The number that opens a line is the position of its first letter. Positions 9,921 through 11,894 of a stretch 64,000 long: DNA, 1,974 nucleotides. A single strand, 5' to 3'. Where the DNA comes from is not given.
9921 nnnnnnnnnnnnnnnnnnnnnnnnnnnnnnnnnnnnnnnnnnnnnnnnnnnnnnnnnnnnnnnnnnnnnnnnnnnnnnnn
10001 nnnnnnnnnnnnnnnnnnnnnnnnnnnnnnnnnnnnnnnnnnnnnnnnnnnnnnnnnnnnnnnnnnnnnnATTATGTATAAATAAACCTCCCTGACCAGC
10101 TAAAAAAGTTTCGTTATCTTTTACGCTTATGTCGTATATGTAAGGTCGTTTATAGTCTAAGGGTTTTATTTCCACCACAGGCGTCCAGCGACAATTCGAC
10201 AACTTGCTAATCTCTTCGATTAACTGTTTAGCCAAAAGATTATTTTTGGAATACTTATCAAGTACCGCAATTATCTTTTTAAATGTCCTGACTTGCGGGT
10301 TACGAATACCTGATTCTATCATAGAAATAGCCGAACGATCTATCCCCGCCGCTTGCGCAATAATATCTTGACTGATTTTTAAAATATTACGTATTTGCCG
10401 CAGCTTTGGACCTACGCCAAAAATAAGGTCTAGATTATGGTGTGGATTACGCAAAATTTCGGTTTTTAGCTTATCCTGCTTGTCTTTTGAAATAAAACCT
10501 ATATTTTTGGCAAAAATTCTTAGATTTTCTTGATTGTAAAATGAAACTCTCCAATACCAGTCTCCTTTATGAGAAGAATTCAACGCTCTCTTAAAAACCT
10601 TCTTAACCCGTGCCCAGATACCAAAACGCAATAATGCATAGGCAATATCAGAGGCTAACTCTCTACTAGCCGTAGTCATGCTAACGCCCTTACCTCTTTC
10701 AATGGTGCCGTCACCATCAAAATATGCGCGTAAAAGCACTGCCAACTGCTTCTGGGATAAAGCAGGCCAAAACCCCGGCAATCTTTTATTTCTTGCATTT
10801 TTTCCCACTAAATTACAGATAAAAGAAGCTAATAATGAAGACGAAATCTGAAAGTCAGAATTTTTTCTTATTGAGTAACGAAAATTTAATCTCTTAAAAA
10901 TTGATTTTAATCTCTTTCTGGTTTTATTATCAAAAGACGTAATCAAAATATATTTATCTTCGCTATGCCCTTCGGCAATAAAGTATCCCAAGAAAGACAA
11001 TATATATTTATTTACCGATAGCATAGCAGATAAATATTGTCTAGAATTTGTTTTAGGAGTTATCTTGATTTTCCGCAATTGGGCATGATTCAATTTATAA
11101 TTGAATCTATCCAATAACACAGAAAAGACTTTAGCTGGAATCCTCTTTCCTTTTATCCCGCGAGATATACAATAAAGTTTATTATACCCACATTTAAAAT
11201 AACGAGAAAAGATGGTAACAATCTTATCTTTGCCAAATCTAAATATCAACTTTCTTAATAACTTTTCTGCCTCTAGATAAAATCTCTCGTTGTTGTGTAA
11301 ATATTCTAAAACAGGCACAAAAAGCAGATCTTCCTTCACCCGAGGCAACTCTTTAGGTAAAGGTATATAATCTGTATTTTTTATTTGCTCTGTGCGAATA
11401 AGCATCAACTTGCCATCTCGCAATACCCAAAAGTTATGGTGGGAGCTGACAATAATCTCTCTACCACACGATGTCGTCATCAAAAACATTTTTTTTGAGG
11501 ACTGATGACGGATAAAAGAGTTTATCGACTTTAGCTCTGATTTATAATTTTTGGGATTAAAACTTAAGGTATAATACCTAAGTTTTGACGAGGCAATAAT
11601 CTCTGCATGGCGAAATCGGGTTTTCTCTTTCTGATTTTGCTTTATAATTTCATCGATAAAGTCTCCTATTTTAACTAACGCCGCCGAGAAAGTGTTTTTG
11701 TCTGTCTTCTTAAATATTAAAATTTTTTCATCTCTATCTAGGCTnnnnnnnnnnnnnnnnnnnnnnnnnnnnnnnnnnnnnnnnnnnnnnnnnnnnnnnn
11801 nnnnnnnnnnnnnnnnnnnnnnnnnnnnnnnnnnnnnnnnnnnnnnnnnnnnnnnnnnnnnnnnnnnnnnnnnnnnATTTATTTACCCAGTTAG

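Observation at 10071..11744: UvrB carries a 558-aa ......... intein inserted in the Walker A P-loop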

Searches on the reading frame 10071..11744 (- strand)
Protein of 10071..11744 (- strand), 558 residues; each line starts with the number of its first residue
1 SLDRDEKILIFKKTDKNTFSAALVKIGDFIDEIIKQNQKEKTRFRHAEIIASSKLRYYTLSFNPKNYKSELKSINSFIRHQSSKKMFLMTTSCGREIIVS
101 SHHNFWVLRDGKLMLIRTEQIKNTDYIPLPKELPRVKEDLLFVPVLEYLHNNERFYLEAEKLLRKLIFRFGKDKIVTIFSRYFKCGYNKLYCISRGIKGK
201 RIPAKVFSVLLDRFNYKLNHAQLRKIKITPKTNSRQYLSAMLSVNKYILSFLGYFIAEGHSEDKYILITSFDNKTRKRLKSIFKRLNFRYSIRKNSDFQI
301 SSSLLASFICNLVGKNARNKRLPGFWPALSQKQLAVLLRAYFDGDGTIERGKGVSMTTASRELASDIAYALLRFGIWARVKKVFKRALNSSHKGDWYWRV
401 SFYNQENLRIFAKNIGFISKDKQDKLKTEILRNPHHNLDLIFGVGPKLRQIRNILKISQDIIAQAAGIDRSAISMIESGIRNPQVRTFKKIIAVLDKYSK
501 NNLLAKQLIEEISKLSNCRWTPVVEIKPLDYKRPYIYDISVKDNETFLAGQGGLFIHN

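Call 3: search_protein_families(library=pfam, proteins=[window:10071-11744:-], max_evalue=0.1)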
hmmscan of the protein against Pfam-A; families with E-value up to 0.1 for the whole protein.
window:10071-11744:- (558 aa): 7 families
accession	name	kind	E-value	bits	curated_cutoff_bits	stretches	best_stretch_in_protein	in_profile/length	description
PF14528.11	LAGLIDADG_3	-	9.5e-21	74.3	22.5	2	334-416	3-82/82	LAGLIDADG-like domain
PF14890.11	Intein_splicing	-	1.6e-17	64.2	35.8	1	54-558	18-155/155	Intein splicing domain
PF01381.28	HTH_3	-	5.6e-10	39.5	23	1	448-496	1-49/55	Helix-turn-helix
PF12844.13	HTH_19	-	4.6e-08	33.3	30.2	1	447-505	3-60/64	Helix-turn-helix domain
PF13560.12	HTH_31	-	0.00034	21.3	27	1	445-495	3-54/64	Helix-turn-helix domain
PF13907.11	CHD1-like_C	-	0.014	16.3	28.3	1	10-45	34-70/96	Chromodomain-helicase-DNA-binding protein 1-like, C-terminal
PF23941.1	DUF7276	-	0.035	14.2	27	1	32-151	85-184/227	Domain of unknown function (DUF7276)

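Call 4: search_protein_families(library=ncbifam, proteins=[window:10071-11744:-], max_evalue=0.1)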
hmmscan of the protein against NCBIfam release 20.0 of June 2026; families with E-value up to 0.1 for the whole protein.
window:10071-11744:- (558 aa): 26 families (the best 25 are shown)
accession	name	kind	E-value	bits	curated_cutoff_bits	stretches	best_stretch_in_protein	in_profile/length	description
NF011491.0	PRK14898.1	equivalog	1.1e-42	146.1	783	1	1-558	76-543/860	DNA-directed RNA polymerase subunit A''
NF003157.0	PRK04132.1-2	equivalog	2.7e-28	98.4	1103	1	208-458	131-383/864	replication factor C small subunit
NF045703.1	rSAM_Tes_intein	exception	8.1e-24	83.5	1700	1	23-392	173-524/1040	tetraether lipid synthase Tes, intein-containing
NF003159.0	PRK04132.1-4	equivalog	4.5e-22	77.9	999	2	208-439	141-353/852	replication factor C small subunit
NF011303.0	PRK14715.1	equivalog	9.4e-18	62.7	1585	1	58-426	943-1319/1627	DNA-directed DNA polymerase II large subunit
NF005852.0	PRK07773.1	equivalog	1.2e-13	50.2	780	1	311-550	589-820/886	replicative DNA helicase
NF011418.0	PRK14845.1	equivalog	1.8e-13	49.2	756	1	85-502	92-376/1049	translation initiation factor IF-2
NF038098.1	GyrA_w_intein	exception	7.3e-10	37.4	1850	1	282-449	284-448/1232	intein-containing DNA gyrase subunit A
TIGR01445.1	intein_Nterm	domain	2.1e-08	35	24.5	1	2-106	2-82/83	intein N-terminal splicing region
NF006207.0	PRK08332.1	equivalog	6.1e-07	27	2400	1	307-428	1072-1198/1684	vitamin B12-dependent ribonucleotide reductase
NF007408.0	PRK09943.1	equivalog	3.6e-06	26.6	211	1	443-496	7-60/185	HTH-type transcriptional regulator PuuR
NF011287.0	PRK14698.1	equivalog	5.2e-06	24.7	1238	1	224-408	369-554/1017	V-type ATP synthase subunit A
NF011302.0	PRK14714.1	equivalog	2.1e-05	22.3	1791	1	26-148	952-1072/1350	DNA-directed DNA polymerase II large subunit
NF041951.1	phage_RstR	subfamily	4.5e-05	23.7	80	1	446-505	5-63/108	RstR family transcriptional repressor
NF038162.1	RtcB_rel_intein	exception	0.00056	18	1150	0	346-549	379-571/961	intein-containing RtcB family protein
TIGR01443.1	intein_Cterm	domain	0.0013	18.9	15.6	1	535-558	1-23/24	intein C-terminal splicing region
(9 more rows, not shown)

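Call 6: find_homologous_proteins(query=window:10071-11744:-)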
Query window:10071-11744:- (558 aa): 27 proteins with E <= 0.001 among 8000 candidates.
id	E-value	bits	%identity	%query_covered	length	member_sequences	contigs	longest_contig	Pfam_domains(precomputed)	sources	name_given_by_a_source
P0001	2.5e-111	391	38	100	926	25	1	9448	PF17757.7,PF14528.12,PF13560.13,PF27431.1,PF04851.22,PF14890.12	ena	-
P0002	3.7e-108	381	37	96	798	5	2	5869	PF17757.7,PF01381.29,PF14528.12,PF04851.22,PF14890.12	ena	-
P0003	8.5e-105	370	34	100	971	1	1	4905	PF17757.7,PF14528.12,PF13560.13,PF27431.1,PF04851.22,PF14890.12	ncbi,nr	ncbi:MAG: hypothetical protein MUC99_07975 [Anaerolineae bacterium]|nr:hypothetical protein [Anaerol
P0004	1.1e-85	306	42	46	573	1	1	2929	PF01381.29,PF14528.12,PF13560.13,PF14890.12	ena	-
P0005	1.4e-85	306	33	96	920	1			PF17757.7,PF14528.12,PF27431.1,PF04851.22,PF14890.12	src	-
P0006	1.6e-76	276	34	83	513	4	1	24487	PF14528.12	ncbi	ncbi:MAG: LAGLIDADG family homing endonuclease, partial [Bacteroidota bacterium]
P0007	1.7e-65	240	33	85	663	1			PF01381.29,PF14528.12,PF13560.13,PF14890.12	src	-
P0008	2.4e-56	210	38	57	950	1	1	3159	PF02151.26,PF17757.7,PF14528.12,PF00271.38,PF27431.1,PF14890.12,PF12344.15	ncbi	ncbi:MAG: excinuclease ABC subunit UvrB [Candidatus Liptonbacteria bacterium]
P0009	4.3e-50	189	32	69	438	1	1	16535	PF14528.12,PF14890.12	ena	-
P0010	5.3e-50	189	35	59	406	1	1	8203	PF14890.12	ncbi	-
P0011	9.4e-24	102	25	96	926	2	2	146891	PF04998.23,PF14528.12,PF14890.12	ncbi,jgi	ncbi:MAG: DNA-directed RNA polymerase subunit A'' [Promethearchaeota archaeon]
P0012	3.5e-22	97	25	89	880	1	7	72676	PF20030.6,PF07726.18,PF14528.12,PF17863.8,PF07728.21,PF14890.12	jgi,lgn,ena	-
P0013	1.5e-19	88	24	96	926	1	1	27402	PF04998.23,PF14528.12,PF14890.12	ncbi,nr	ncbi:MAG: DNA-directed RNA polymerase subunit A'' [Candidatus Lokiarchaeota archaeon]|nr:DNA-directe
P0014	2.8e-18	84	27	55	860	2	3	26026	PF04998.23,PF14528.12,PF14890.12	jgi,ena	-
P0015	4.1e-18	84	30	27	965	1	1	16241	PF14623.12,PF14528.12,PF13403.12,PF14890.12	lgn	-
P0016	5.2e-18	83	23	100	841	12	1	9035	PF04998.23,PF14528.12,PF14890.12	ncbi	-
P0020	9.7e-8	49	26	57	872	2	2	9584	PF03465.21,PF03464.21,PF18854.7,PF01381.29,PF14528.12,PF13443.13,PF14890.12,PF03463.21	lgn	-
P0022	1.2e-5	42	23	31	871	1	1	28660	PF03465.21,PF03464.21,PF18854.7,PF01381.29,PF14528.12,PF18859.7,PF14890.12,PF03463.21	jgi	jgi:peptide subunit release factor 1 (eRF1)/intein/homing endonuclease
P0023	3.1e-5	41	22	65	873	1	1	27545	PF03465.21,PF03464.21,PF01381.29,PF14528.12,PF14890.12,PF03463.21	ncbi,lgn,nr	ncbi:helix-turn-helix domain-containing protein [Candidatus Woesearchaeota archaeon]|nr:helix-turn-h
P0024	6.1e-5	40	25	32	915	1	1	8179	PF03465.21,PF03464.21,PF12844.14,PF01381.29,PF14528.12,PF13560.13,PF14890.12,PF03463.21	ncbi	-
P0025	1.6e-4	39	24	56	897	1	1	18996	PF03465.21,PF03464.21,PF01381.29,PF14528.12,PF14890.12,PF03463.21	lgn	-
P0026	3.5e-4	38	27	36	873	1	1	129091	PF14528.12,PF14890.12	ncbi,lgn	-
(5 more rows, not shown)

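Call 11: search_solved_structures(query=window:10071-11744:-, max_evalue=0.01, show_alignments=3)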
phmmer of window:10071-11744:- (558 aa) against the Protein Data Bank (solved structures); distinct sequences matched with E-value up to 0.01: 13.
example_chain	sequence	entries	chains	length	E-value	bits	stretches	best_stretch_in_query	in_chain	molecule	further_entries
2cw7_A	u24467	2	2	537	1.3e-23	86.7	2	23-135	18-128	Endonuclease PI-PkoII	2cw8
5o9i_A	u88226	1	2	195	1.6e-13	53.4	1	20-151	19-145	Transcription initiation factor IIB,Transcription initiation factor IIB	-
5o9j_A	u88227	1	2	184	2.2e-11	46.4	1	20-153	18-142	Transcription initiation factor IIB,Transcription initiation factor IIB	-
2jmz_A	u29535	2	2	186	6.1e-10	41.7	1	22-132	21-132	Hypothetical protein MJ0781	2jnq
6rpq_A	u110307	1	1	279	3.6e-07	32.5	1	25-133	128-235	Ubiquitin-like protein SMT3,1108aa long hypothetical cell division control protein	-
9hth_A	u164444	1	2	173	8.7e-07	31.2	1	59-127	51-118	DNA-directed DNA polymerase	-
7qsu_A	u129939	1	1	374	1.2e-06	30.8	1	225-409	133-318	V-ATPase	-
7qss_A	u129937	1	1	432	1.2e-06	30.8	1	225-409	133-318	V-type ATP synthase alpha chain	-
6rpp_A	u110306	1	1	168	1.2e-06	30.7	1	24-122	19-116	Cell division control protein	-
1dq3_A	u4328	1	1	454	2.3e-05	26.6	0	336-558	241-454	ENDONUCLEASE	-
1y7y_A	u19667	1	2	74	0.00023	23.3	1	435-496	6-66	C.AhdI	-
2b5a_A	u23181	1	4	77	0.0026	19.8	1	444-497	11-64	C.BclI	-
3qq6_A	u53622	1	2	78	0.0055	18.7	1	439-501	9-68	HTH-type transcriptional regulator sinR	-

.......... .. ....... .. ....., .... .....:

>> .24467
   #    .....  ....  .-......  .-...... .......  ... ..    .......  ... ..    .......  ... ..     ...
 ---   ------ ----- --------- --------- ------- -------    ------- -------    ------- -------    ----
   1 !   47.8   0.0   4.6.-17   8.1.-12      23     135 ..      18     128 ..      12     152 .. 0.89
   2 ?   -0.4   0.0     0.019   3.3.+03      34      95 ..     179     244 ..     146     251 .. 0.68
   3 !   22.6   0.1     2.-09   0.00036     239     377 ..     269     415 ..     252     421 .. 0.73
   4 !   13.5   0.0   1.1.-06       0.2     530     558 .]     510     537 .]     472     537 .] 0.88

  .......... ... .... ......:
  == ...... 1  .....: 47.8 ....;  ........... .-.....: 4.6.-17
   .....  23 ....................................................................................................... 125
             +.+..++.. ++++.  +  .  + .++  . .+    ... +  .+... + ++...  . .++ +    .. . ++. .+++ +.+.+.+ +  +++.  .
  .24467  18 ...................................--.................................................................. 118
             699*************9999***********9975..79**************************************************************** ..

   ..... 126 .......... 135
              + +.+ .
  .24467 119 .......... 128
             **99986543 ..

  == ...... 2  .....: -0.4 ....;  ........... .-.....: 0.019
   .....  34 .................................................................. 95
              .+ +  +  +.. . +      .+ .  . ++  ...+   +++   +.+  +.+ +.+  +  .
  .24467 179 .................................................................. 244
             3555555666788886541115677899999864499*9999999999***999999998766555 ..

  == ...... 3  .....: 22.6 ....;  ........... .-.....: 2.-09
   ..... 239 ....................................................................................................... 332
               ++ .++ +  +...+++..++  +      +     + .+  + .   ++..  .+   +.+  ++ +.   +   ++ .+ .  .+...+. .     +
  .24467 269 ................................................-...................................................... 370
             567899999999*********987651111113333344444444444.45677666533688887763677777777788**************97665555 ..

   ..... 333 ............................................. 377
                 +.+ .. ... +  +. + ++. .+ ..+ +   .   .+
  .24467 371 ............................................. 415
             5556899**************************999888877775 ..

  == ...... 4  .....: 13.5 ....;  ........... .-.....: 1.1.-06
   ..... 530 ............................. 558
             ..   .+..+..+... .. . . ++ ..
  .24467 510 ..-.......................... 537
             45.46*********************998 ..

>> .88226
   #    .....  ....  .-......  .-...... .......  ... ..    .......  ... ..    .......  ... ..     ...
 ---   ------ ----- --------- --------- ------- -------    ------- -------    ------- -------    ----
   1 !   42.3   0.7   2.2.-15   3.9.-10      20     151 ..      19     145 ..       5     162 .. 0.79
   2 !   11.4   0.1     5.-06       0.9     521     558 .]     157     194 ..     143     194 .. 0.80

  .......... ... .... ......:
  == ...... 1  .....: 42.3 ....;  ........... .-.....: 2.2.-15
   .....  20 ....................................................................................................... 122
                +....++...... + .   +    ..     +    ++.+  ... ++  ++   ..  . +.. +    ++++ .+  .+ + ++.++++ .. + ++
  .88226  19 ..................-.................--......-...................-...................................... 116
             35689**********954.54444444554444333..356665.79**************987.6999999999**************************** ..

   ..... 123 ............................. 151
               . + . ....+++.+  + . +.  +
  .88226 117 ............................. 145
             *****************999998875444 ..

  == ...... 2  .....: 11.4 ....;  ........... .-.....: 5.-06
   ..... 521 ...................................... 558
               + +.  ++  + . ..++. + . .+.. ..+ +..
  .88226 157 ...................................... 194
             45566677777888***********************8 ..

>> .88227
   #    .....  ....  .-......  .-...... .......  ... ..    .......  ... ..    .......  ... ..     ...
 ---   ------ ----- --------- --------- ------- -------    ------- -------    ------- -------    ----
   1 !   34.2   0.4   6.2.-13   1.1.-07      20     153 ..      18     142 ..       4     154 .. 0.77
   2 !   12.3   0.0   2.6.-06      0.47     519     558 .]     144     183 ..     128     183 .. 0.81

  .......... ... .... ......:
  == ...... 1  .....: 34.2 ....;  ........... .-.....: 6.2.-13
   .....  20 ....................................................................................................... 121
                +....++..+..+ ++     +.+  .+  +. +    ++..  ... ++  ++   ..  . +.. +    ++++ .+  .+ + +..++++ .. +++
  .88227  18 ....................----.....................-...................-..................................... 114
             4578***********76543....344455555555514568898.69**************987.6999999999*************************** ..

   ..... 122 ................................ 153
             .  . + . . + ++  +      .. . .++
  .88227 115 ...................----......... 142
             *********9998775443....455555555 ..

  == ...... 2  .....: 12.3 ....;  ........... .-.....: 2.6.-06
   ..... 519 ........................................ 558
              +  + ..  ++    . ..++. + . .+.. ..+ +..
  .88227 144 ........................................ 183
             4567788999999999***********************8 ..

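Call 22: find_related_loci(query=A1, collection=genome_contigs, flank=3000)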
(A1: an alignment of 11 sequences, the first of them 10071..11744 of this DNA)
Query A1 (558 aa) in genome_contigs; peptide patterns used: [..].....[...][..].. (x = any residue, [..] = any of these).
269 stretches matched a pattern; 177 encode a relative of the query (tblastn E <= 1e-3); the best 80 are kept; 80 distinct loci.
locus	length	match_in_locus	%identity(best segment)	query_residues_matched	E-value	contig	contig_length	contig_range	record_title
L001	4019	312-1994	38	1-558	3e-133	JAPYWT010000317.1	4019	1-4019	MAG: Thermoflexus sp. isolate RSWP15 scaffold_4710_c1, whole genome shotgun sequence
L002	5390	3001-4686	38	1-558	8e-124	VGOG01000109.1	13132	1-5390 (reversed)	MAG: Chloroflexi bacterium isolate K_DeepCast_250m_m2_317 K_DeepCast_250m_m2_317_Ga0194125_10009888, whole genome shotgu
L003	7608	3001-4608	38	1-558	2e-122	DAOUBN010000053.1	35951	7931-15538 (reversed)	MAG TPA_asm: Anaerolineae bacterium isolate H70_729 k91_594014, whole genome shotgun sequence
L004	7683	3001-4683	36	1-558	8e-123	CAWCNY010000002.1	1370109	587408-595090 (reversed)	MAG: uncultured Chloroflexia bacterium isolate MFD04944.bin.1.43 genome assembly, contig: contig_28110, whole genome sho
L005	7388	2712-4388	35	1-558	2e-117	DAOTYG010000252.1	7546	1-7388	MAG TPA_asm: Anaerolineae bacterium isolate H23_313 k115_335375, whole genome shotgun sequence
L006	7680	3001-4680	35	1-558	1e-116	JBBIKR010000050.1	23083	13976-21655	MAG: Thermoflexales bacterium isolate QH2S170213_bin_190 NODE_2497_length_23083_cov_8.123762, whole genome shotgun seque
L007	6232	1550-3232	36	1-558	8e-114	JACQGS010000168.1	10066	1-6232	MAG: Chloroflexi bacterium isolate NC_groundwater_1079_Ag_S2p5_56_76 S_2p5_S6_coassembly_k141_3014835, whole genome shot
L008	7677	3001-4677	35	1-558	2e-113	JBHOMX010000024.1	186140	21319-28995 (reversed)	MAG: Candidatus Brachytrichaceae bacterium NZ_4S206 k127_138822, whole genome shotgun sequence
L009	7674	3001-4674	37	5-558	5e-113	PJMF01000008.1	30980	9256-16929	MAG: Candidatus Paceibacterota bacterium isolate Amazon_FNV_2010_13_2_2 contig_75_40261120_length_30980_multi_5_in_2_out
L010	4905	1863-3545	34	1-558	1e-113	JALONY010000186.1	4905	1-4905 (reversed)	MAG: Anaerolineae bacterium isolate Prado089 scaffold_56048, whole genome shotgun sequence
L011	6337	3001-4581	36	25-558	2e-112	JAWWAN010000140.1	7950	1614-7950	MAG: Rhodothermales bacterium isolate HN15.bin.4 k141_1724852_length_7950_cov_9.0168, whole genome shotgun sequence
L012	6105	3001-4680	35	1-558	1e-111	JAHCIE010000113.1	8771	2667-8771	MAG: Anaerolineae bacterium isolate TGS_CHL1 CHL1_113, whole genome shotgun sequence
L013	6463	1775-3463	35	1-558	1e-111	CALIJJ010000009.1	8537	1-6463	MAG: uncultured Pseudanabaenaceae cyanobacterium isolate R4_Bin_Bin_170_1 genome assembly, contig: c_000001908545, whole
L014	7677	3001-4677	35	1-558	1e-111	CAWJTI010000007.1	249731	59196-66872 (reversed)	MAG: uncultured Chloroflexia bacterium isolate MFD01275.bin.1.224 genome assembly, contig: contig_20420, whole genome sh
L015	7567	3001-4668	34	1-558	4e-111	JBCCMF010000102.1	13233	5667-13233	MAG: Bacteroidota bacterium isolate P01_C01_bin.45 k141_2292027_length_13233_cov_73.2696, whole genome shotgun sequence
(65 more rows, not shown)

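Call 29: predict_structure(alignment_id=A2)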
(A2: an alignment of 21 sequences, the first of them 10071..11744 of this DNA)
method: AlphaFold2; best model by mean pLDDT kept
length: 558 residues; sequences in the alignment: 21
mean_pLDDT: 92.5   pTM: 0.91
mean pLDDT of the five models: 92.5, 91.6, 91.6, 91.1, 91.1
residues with pLDDT >= 90: 472; 70-90: 72; 50-70: 14; < 50: 0
segments of 3 or more residues with pLDDT < 50: none
pLDDT, mean of each block of 10 residues (from residue 1): 96 89 96 93 93 88 95 95 93 95 93 93 93 92 91 89 95 96 94 89 93 92 92 82 96 96 92 91 95 90 93 94 96 98 93 92 97 95 79 85 91 95 94 67 93 97 96 95 92 96 95 93 95 95 94 90
secondary structure, 60 per line:
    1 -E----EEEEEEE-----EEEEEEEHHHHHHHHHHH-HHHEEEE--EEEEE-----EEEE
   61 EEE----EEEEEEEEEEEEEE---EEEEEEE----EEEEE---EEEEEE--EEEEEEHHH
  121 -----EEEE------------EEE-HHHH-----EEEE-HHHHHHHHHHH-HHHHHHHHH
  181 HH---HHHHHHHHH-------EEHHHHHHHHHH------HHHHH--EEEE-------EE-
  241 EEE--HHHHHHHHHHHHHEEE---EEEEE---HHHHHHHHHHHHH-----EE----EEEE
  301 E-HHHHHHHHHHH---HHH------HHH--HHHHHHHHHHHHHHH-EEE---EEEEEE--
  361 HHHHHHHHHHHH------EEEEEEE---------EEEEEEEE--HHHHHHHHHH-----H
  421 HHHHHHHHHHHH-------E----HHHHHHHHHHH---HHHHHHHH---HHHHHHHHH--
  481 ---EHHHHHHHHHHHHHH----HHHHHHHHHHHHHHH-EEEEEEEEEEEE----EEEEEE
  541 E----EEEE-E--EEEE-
elements in order: E7-13 E19-25 H26-36 E41-44 E47-51 E57-63 E68-81 E85-91 E96-100 E104-109 E112-117 E126-129 E142-144 H146-149 E155-158 H160-170 H172-182 H186-194 H204-213 H220-224 E227-230 E241-243 H246-258 E259-261 E265-269 H273-285 E297-301 H303-313 H331-345 E347-349 E353-358 H361-372 E379-385 E395-402 H405-414 H420-432 H445-455 H459-466 H470-478 H485-498 H503-517 E519-530 E535-541 E546-549 E554-557
